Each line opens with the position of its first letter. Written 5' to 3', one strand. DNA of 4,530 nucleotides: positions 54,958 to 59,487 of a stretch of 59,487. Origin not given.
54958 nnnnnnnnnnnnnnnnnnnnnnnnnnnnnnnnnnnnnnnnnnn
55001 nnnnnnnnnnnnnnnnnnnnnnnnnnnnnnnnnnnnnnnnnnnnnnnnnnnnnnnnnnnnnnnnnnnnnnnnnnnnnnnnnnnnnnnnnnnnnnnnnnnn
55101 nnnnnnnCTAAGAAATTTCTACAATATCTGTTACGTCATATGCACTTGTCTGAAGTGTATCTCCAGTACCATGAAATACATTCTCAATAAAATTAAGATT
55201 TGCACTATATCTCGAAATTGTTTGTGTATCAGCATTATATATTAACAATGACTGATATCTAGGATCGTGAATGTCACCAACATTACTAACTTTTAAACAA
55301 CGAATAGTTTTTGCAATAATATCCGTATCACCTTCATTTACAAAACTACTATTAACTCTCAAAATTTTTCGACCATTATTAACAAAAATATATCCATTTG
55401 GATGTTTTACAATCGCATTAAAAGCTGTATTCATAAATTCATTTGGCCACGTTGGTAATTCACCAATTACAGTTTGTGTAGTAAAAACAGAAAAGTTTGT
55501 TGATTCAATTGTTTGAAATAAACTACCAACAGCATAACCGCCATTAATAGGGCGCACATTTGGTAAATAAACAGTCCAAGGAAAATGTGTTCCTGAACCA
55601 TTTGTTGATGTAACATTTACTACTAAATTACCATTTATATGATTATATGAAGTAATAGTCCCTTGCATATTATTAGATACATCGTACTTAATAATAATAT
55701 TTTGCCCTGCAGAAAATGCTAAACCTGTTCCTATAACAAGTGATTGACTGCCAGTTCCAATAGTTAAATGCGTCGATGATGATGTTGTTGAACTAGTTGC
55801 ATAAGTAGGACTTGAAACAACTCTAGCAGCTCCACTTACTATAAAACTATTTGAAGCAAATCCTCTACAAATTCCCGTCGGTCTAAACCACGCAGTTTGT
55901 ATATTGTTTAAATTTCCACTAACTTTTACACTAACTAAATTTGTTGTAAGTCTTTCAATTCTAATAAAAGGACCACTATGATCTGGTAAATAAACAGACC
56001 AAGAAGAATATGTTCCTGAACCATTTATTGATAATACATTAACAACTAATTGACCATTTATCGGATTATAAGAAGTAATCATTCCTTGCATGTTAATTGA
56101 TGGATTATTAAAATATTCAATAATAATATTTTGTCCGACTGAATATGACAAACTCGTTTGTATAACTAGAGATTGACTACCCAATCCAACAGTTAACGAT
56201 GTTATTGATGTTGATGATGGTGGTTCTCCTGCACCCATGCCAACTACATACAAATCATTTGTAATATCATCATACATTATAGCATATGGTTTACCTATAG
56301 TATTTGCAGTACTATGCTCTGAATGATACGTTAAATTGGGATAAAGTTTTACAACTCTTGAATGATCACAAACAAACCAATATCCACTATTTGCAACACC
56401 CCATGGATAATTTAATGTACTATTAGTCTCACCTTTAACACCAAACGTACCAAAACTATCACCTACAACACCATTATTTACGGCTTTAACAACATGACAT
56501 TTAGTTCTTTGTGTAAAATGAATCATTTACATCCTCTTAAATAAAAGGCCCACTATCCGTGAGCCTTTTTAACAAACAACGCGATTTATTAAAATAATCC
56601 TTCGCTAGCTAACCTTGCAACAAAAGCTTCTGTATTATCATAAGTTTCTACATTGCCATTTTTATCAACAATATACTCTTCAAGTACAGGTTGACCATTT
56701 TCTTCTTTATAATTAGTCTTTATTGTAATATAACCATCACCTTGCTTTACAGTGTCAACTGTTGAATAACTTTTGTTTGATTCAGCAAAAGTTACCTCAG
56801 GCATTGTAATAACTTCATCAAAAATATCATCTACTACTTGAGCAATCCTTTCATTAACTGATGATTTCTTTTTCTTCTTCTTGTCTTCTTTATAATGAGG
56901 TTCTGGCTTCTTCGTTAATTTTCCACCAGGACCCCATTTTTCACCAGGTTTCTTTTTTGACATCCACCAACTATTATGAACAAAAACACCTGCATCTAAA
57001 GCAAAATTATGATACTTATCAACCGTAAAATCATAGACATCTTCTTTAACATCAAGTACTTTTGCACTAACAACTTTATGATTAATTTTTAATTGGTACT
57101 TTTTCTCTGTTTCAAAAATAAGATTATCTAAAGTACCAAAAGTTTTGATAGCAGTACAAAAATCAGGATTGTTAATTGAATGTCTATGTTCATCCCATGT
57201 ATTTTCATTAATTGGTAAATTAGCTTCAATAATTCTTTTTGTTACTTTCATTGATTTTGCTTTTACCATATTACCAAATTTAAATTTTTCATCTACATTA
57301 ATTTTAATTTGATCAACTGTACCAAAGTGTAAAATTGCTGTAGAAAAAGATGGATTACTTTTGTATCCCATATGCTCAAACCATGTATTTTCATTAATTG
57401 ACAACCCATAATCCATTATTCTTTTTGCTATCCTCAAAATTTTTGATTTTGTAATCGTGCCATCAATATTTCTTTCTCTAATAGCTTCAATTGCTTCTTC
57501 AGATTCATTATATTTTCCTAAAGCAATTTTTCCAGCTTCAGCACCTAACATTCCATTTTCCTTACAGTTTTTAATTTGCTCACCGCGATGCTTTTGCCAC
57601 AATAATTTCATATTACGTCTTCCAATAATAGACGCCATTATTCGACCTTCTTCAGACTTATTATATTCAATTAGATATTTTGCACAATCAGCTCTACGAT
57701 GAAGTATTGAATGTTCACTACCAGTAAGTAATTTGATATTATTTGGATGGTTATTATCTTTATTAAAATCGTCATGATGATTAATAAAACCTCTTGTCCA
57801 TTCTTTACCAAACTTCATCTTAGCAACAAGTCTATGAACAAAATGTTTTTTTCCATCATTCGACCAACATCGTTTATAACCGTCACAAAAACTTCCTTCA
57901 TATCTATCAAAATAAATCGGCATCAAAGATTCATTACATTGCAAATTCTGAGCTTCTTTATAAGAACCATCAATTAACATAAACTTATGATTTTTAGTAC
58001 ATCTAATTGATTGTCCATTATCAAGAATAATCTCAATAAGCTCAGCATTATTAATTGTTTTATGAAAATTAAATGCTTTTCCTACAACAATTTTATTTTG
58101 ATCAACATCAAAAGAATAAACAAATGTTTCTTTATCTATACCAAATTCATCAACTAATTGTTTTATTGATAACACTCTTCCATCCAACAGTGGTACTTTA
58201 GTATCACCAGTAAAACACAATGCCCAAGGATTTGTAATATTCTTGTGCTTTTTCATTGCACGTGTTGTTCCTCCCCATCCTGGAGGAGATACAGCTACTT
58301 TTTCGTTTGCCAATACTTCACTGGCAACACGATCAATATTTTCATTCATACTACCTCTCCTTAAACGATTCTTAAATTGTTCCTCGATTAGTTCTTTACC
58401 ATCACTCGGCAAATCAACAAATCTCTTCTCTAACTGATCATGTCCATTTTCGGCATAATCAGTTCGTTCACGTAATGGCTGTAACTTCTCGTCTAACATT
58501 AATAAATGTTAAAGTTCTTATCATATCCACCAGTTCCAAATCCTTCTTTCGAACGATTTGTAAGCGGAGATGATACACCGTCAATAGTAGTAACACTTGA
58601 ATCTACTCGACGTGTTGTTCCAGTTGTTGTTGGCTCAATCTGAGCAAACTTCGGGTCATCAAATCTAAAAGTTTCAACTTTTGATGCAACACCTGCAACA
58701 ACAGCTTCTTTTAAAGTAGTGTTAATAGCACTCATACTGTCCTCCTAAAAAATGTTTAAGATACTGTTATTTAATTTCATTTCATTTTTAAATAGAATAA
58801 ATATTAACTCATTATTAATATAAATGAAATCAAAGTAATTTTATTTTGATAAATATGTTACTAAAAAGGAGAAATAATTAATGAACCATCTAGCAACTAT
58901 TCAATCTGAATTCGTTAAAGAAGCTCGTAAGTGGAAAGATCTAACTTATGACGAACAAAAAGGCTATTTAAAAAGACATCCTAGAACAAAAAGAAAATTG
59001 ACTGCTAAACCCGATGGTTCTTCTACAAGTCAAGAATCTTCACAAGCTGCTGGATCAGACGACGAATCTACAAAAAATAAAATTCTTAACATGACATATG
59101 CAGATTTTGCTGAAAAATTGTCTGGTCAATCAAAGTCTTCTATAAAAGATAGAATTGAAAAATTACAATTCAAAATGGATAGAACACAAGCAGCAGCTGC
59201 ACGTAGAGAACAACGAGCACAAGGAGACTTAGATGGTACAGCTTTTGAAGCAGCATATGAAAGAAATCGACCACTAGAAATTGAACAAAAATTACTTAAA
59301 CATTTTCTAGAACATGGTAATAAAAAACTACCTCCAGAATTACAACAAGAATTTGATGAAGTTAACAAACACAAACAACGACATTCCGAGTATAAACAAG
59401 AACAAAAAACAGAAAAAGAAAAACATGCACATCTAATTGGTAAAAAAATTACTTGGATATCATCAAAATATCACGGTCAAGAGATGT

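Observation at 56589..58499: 415-aa intein with HNH homing endonuclease inserted in a small Lys/Trp-rich protein of unknown function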

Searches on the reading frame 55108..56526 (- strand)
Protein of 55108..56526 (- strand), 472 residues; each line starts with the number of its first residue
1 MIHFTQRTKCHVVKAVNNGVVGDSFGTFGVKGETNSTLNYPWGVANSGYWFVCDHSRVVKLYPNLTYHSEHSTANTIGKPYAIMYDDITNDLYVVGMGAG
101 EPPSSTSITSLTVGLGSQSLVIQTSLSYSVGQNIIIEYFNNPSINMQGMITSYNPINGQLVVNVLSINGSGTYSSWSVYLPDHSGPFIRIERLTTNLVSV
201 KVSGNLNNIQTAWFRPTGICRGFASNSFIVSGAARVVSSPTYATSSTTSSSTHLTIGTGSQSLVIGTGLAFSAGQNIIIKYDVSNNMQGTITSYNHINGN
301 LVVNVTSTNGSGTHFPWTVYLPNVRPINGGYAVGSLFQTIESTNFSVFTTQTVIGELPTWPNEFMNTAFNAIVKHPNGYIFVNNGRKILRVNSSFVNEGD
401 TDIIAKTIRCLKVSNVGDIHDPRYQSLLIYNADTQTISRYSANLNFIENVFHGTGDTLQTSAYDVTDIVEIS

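Call 14: search_protein_families(library=phrogs, proteins=[window:55108-56526:-], max_evalue=0.001)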
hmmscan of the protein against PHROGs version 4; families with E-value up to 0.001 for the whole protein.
window:55108-56526:- (472 aa): 0 families

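Call 29: search_protein_families(library=pfam, proteins=[window:55108-56526:-], max_evalue=0.1)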
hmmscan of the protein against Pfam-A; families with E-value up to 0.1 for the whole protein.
window:55108-56526:- (472 aa): 2 families
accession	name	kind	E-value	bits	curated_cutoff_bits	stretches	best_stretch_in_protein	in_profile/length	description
PF07116.16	DUF1372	-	0.013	16.1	25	0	111-164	17-70/98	Protein of unknown function (DUF1372)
PF11487.14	RestrictionSfiI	-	0.079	12.7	25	0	188-293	3-108/292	Type II restriction enzyme SfiI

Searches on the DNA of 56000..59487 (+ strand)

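Call 8: search_dna_similar(query=window:56000-59487:+, collection=phages, mode=distant)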
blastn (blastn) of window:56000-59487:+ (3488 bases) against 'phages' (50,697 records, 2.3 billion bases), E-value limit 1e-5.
No match.

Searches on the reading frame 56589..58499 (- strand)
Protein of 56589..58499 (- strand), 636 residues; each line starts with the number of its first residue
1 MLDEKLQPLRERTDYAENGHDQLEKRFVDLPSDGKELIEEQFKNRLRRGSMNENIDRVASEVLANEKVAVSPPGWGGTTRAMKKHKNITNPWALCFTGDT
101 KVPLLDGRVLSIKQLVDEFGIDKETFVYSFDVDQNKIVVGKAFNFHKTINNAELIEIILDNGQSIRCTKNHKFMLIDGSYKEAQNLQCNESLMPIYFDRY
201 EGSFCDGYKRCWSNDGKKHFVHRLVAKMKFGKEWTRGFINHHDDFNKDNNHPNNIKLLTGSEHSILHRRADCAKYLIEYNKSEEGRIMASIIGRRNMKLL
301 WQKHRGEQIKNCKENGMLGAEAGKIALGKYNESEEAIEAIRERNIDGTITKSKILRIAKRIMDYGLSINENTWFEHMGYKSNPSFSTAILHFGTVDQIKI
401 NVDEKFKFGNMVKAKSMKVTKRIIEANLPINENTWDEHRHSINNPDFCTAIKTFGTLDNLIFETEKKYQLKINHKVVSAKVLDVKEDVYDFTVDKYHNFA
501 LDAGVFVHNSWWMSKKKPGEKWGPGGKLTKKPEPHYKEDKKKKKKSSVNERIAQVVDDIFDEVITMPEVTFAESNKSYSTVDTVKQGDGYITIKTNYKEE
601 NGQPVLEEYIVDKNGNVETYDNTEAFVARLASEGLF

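Call 4: search_protein_families(library=pfam, proteins=[window:56589-58499:-], max_evalue=1)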
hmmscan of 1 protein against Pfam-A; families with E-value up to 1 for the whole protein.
window:56589-58499:- (636 aa): 6 families
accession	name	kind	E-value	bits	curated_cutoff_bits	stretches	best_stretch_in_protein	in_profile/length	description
PF14890.11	Intein_splicing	-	1.7e-21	77.1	35.8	1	103-509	2-155/155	Intein splicing domain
PF13392.12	HNH_3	-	4.4e-06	26.7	24.8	1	220-264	2-45/46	HNH endonuclease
PF01079.26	Hint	-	0.027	14.5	29.7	1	94-183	12-96/213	Hint module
PF12168.13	DNA_pol3_tau_4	-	0.046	14.6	25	1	526-557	9-37/82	DNA polymerase III subunits tau domain IV DnaB-binding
PF18716.7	VATC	-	0.097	13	26.6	1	187-205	8-27/43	Vms1-associating treble clef domain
PF07591.16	PT-HINT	-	0.64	10.7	27.7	0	471-510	91-137/137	Pretoxin HINT domain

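Call 5: search_protein_families(library=phrogs, proteins=[window:56589-58499:-], max_evalue=1)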
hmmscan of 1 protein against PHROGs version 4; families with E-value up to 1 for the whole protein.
window:56589-58499:- (636 aa): 13 families
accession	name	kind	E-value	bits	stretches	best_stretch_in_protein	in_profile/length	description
phrog_7545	-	DNA, RNA and nucleotide metabolism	3.8e-11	44.4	1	211-272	75-138/160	HNH endonuclease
phrog_15471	-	DNA, RNA and nucleotide metabolism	6.4e-09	36.9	1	214-288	27-81/183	HNH endonuclease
phrog_959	-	DNA, RNA and nucleotide metabolism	6e-06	27.1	1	215-274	54-113/138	HNH endonuclease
phrog_21964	-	DNA, RNA and nucleotide metabolism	8.4e-06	26.6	1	217-278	162-223/244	HNH endonuclease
phrog_59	-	DNA, RNA and nucleotide metabolism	8.5e-06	26.4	1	205-371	173-348/423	HNH endonuclease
phrog_16259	-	DNA, RNA and nucleotide metabolism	3.2e-05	24.3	1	112-190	244-324/330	DNA helicase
phrog_28563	-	unknown function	0.0003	22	1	482-510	43-71/98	-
phrog_10730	-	DNA, RNA and nucleotide metabolism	0.0014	19.4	1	212-272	86-146/234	HNH endonuclease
phrog_826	-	DNA, RNA and nucleotide metabolism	0.0087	16.6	1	205-269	94-160/281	HNH endonuclease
phrog_16672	-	unknown function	0.022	15.4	1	145-188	74-116/171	-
phrog_20891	-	DNA, RNA and nucleotide metabolism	0.028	15.1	1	217-261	152-196/219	HNH endonuclease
phrog_20995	-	unknown function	0.043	14.4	1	537-589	32-84/198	-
phrog_1492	-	DNA, RNA and nucleotide metabolism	0.13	12.4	1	205-262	95-154/414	HNH endonuclease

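Call 32: find_encoding_contigs(protein=window:56589-58499:-, flank=10000, max_places=3)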
Protein window:56589-58499:- (636 aa): 4 contigs read that carry it; 3 places shown.
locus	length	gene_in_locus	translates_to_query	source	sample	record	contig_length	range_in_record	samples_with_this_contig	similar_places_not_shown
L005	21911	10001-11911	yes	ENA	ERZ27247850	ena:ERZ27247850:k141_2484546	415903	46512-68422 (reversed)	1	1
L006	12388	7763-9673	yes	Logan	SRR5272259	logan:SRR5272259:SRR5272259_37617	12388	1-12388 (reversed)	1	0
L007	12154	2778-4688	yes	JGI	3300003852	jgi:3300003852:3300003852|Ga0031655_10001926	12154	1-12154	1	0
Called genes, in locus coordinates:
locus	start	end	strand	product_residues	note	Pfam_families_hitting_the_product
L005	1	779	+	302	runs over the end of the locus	-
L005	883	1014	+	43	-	-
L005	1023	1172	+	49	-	-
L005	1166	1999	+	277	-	PF04055:Radical_SAM (weak)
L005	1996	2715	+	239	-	PF00149:Metallophos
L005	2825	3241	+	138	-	-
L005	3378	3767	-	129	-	PF01981:PTH2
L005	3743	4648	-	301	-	PF04055:Radical_SAM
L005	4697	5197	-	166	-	-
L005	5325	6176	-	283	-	-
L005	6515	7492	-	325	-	PF04480:DUF559, PF18741:MTES_1575 (weak)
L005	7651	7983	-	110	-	PF04343:DUF488 (weak), PF22751:DUF488-N3a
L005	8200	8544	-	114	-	-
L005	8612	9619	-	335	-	-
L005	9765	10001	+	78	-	-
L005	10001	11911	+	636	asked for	PF14890:Intein_splicing, PF13392:HNH_3 (weak)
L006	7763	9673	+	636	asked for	PF14890:Intein_splicing, PF13392:HNH_3 (weak)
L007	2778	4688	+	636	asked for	PF14890:Intein_splicing, PF13392:HNH_3 (weak)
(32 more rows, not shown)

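Call 52: search_protein_families(library=ncbifam, proteins=[window:56589-58499:-], max_evalue=0.1)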
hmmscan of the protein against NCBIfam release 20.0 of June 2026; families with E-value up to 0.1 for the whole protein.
window:56589-58499:- (636 aa): 7 families
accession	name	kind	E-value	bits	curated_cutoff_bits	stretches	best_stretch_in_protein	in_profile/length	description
NF052663.1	RtcB_rel_intein2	exception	1.9e-46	159.1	1050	1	95-518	78-319/626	intein-containing RctB family protein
TIGR01445.1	intein_Nterm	domain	6.5e-14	52.7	24.5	1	95-174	1-82/83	intein N-terminal splicing region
NF005852.0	PRK07773.1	equivalog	5.9e-09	34.8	780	1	94-192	397-490/886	replicative DNA helicase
NF007079.0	PRK09532.1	equivalog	4.8e-06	25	1525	1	93-180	773-855/876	DNA polymerase III subunit alpha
TIGR01443.1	intein_Cterm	domain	4.9e-05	23.4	15.6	1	487-510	1-24/24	intein C-terminal splicing region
NF052610.1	macro_16_ester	equivalog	0.038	13.4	420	0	99-183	135-218/281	alpha/beta fold macrolide esterase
NF006605.0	PRK09162.1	equivalog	0.051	13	181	0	541-570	89-118/183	hypoxanthine-guanine phosphoribosyltransferase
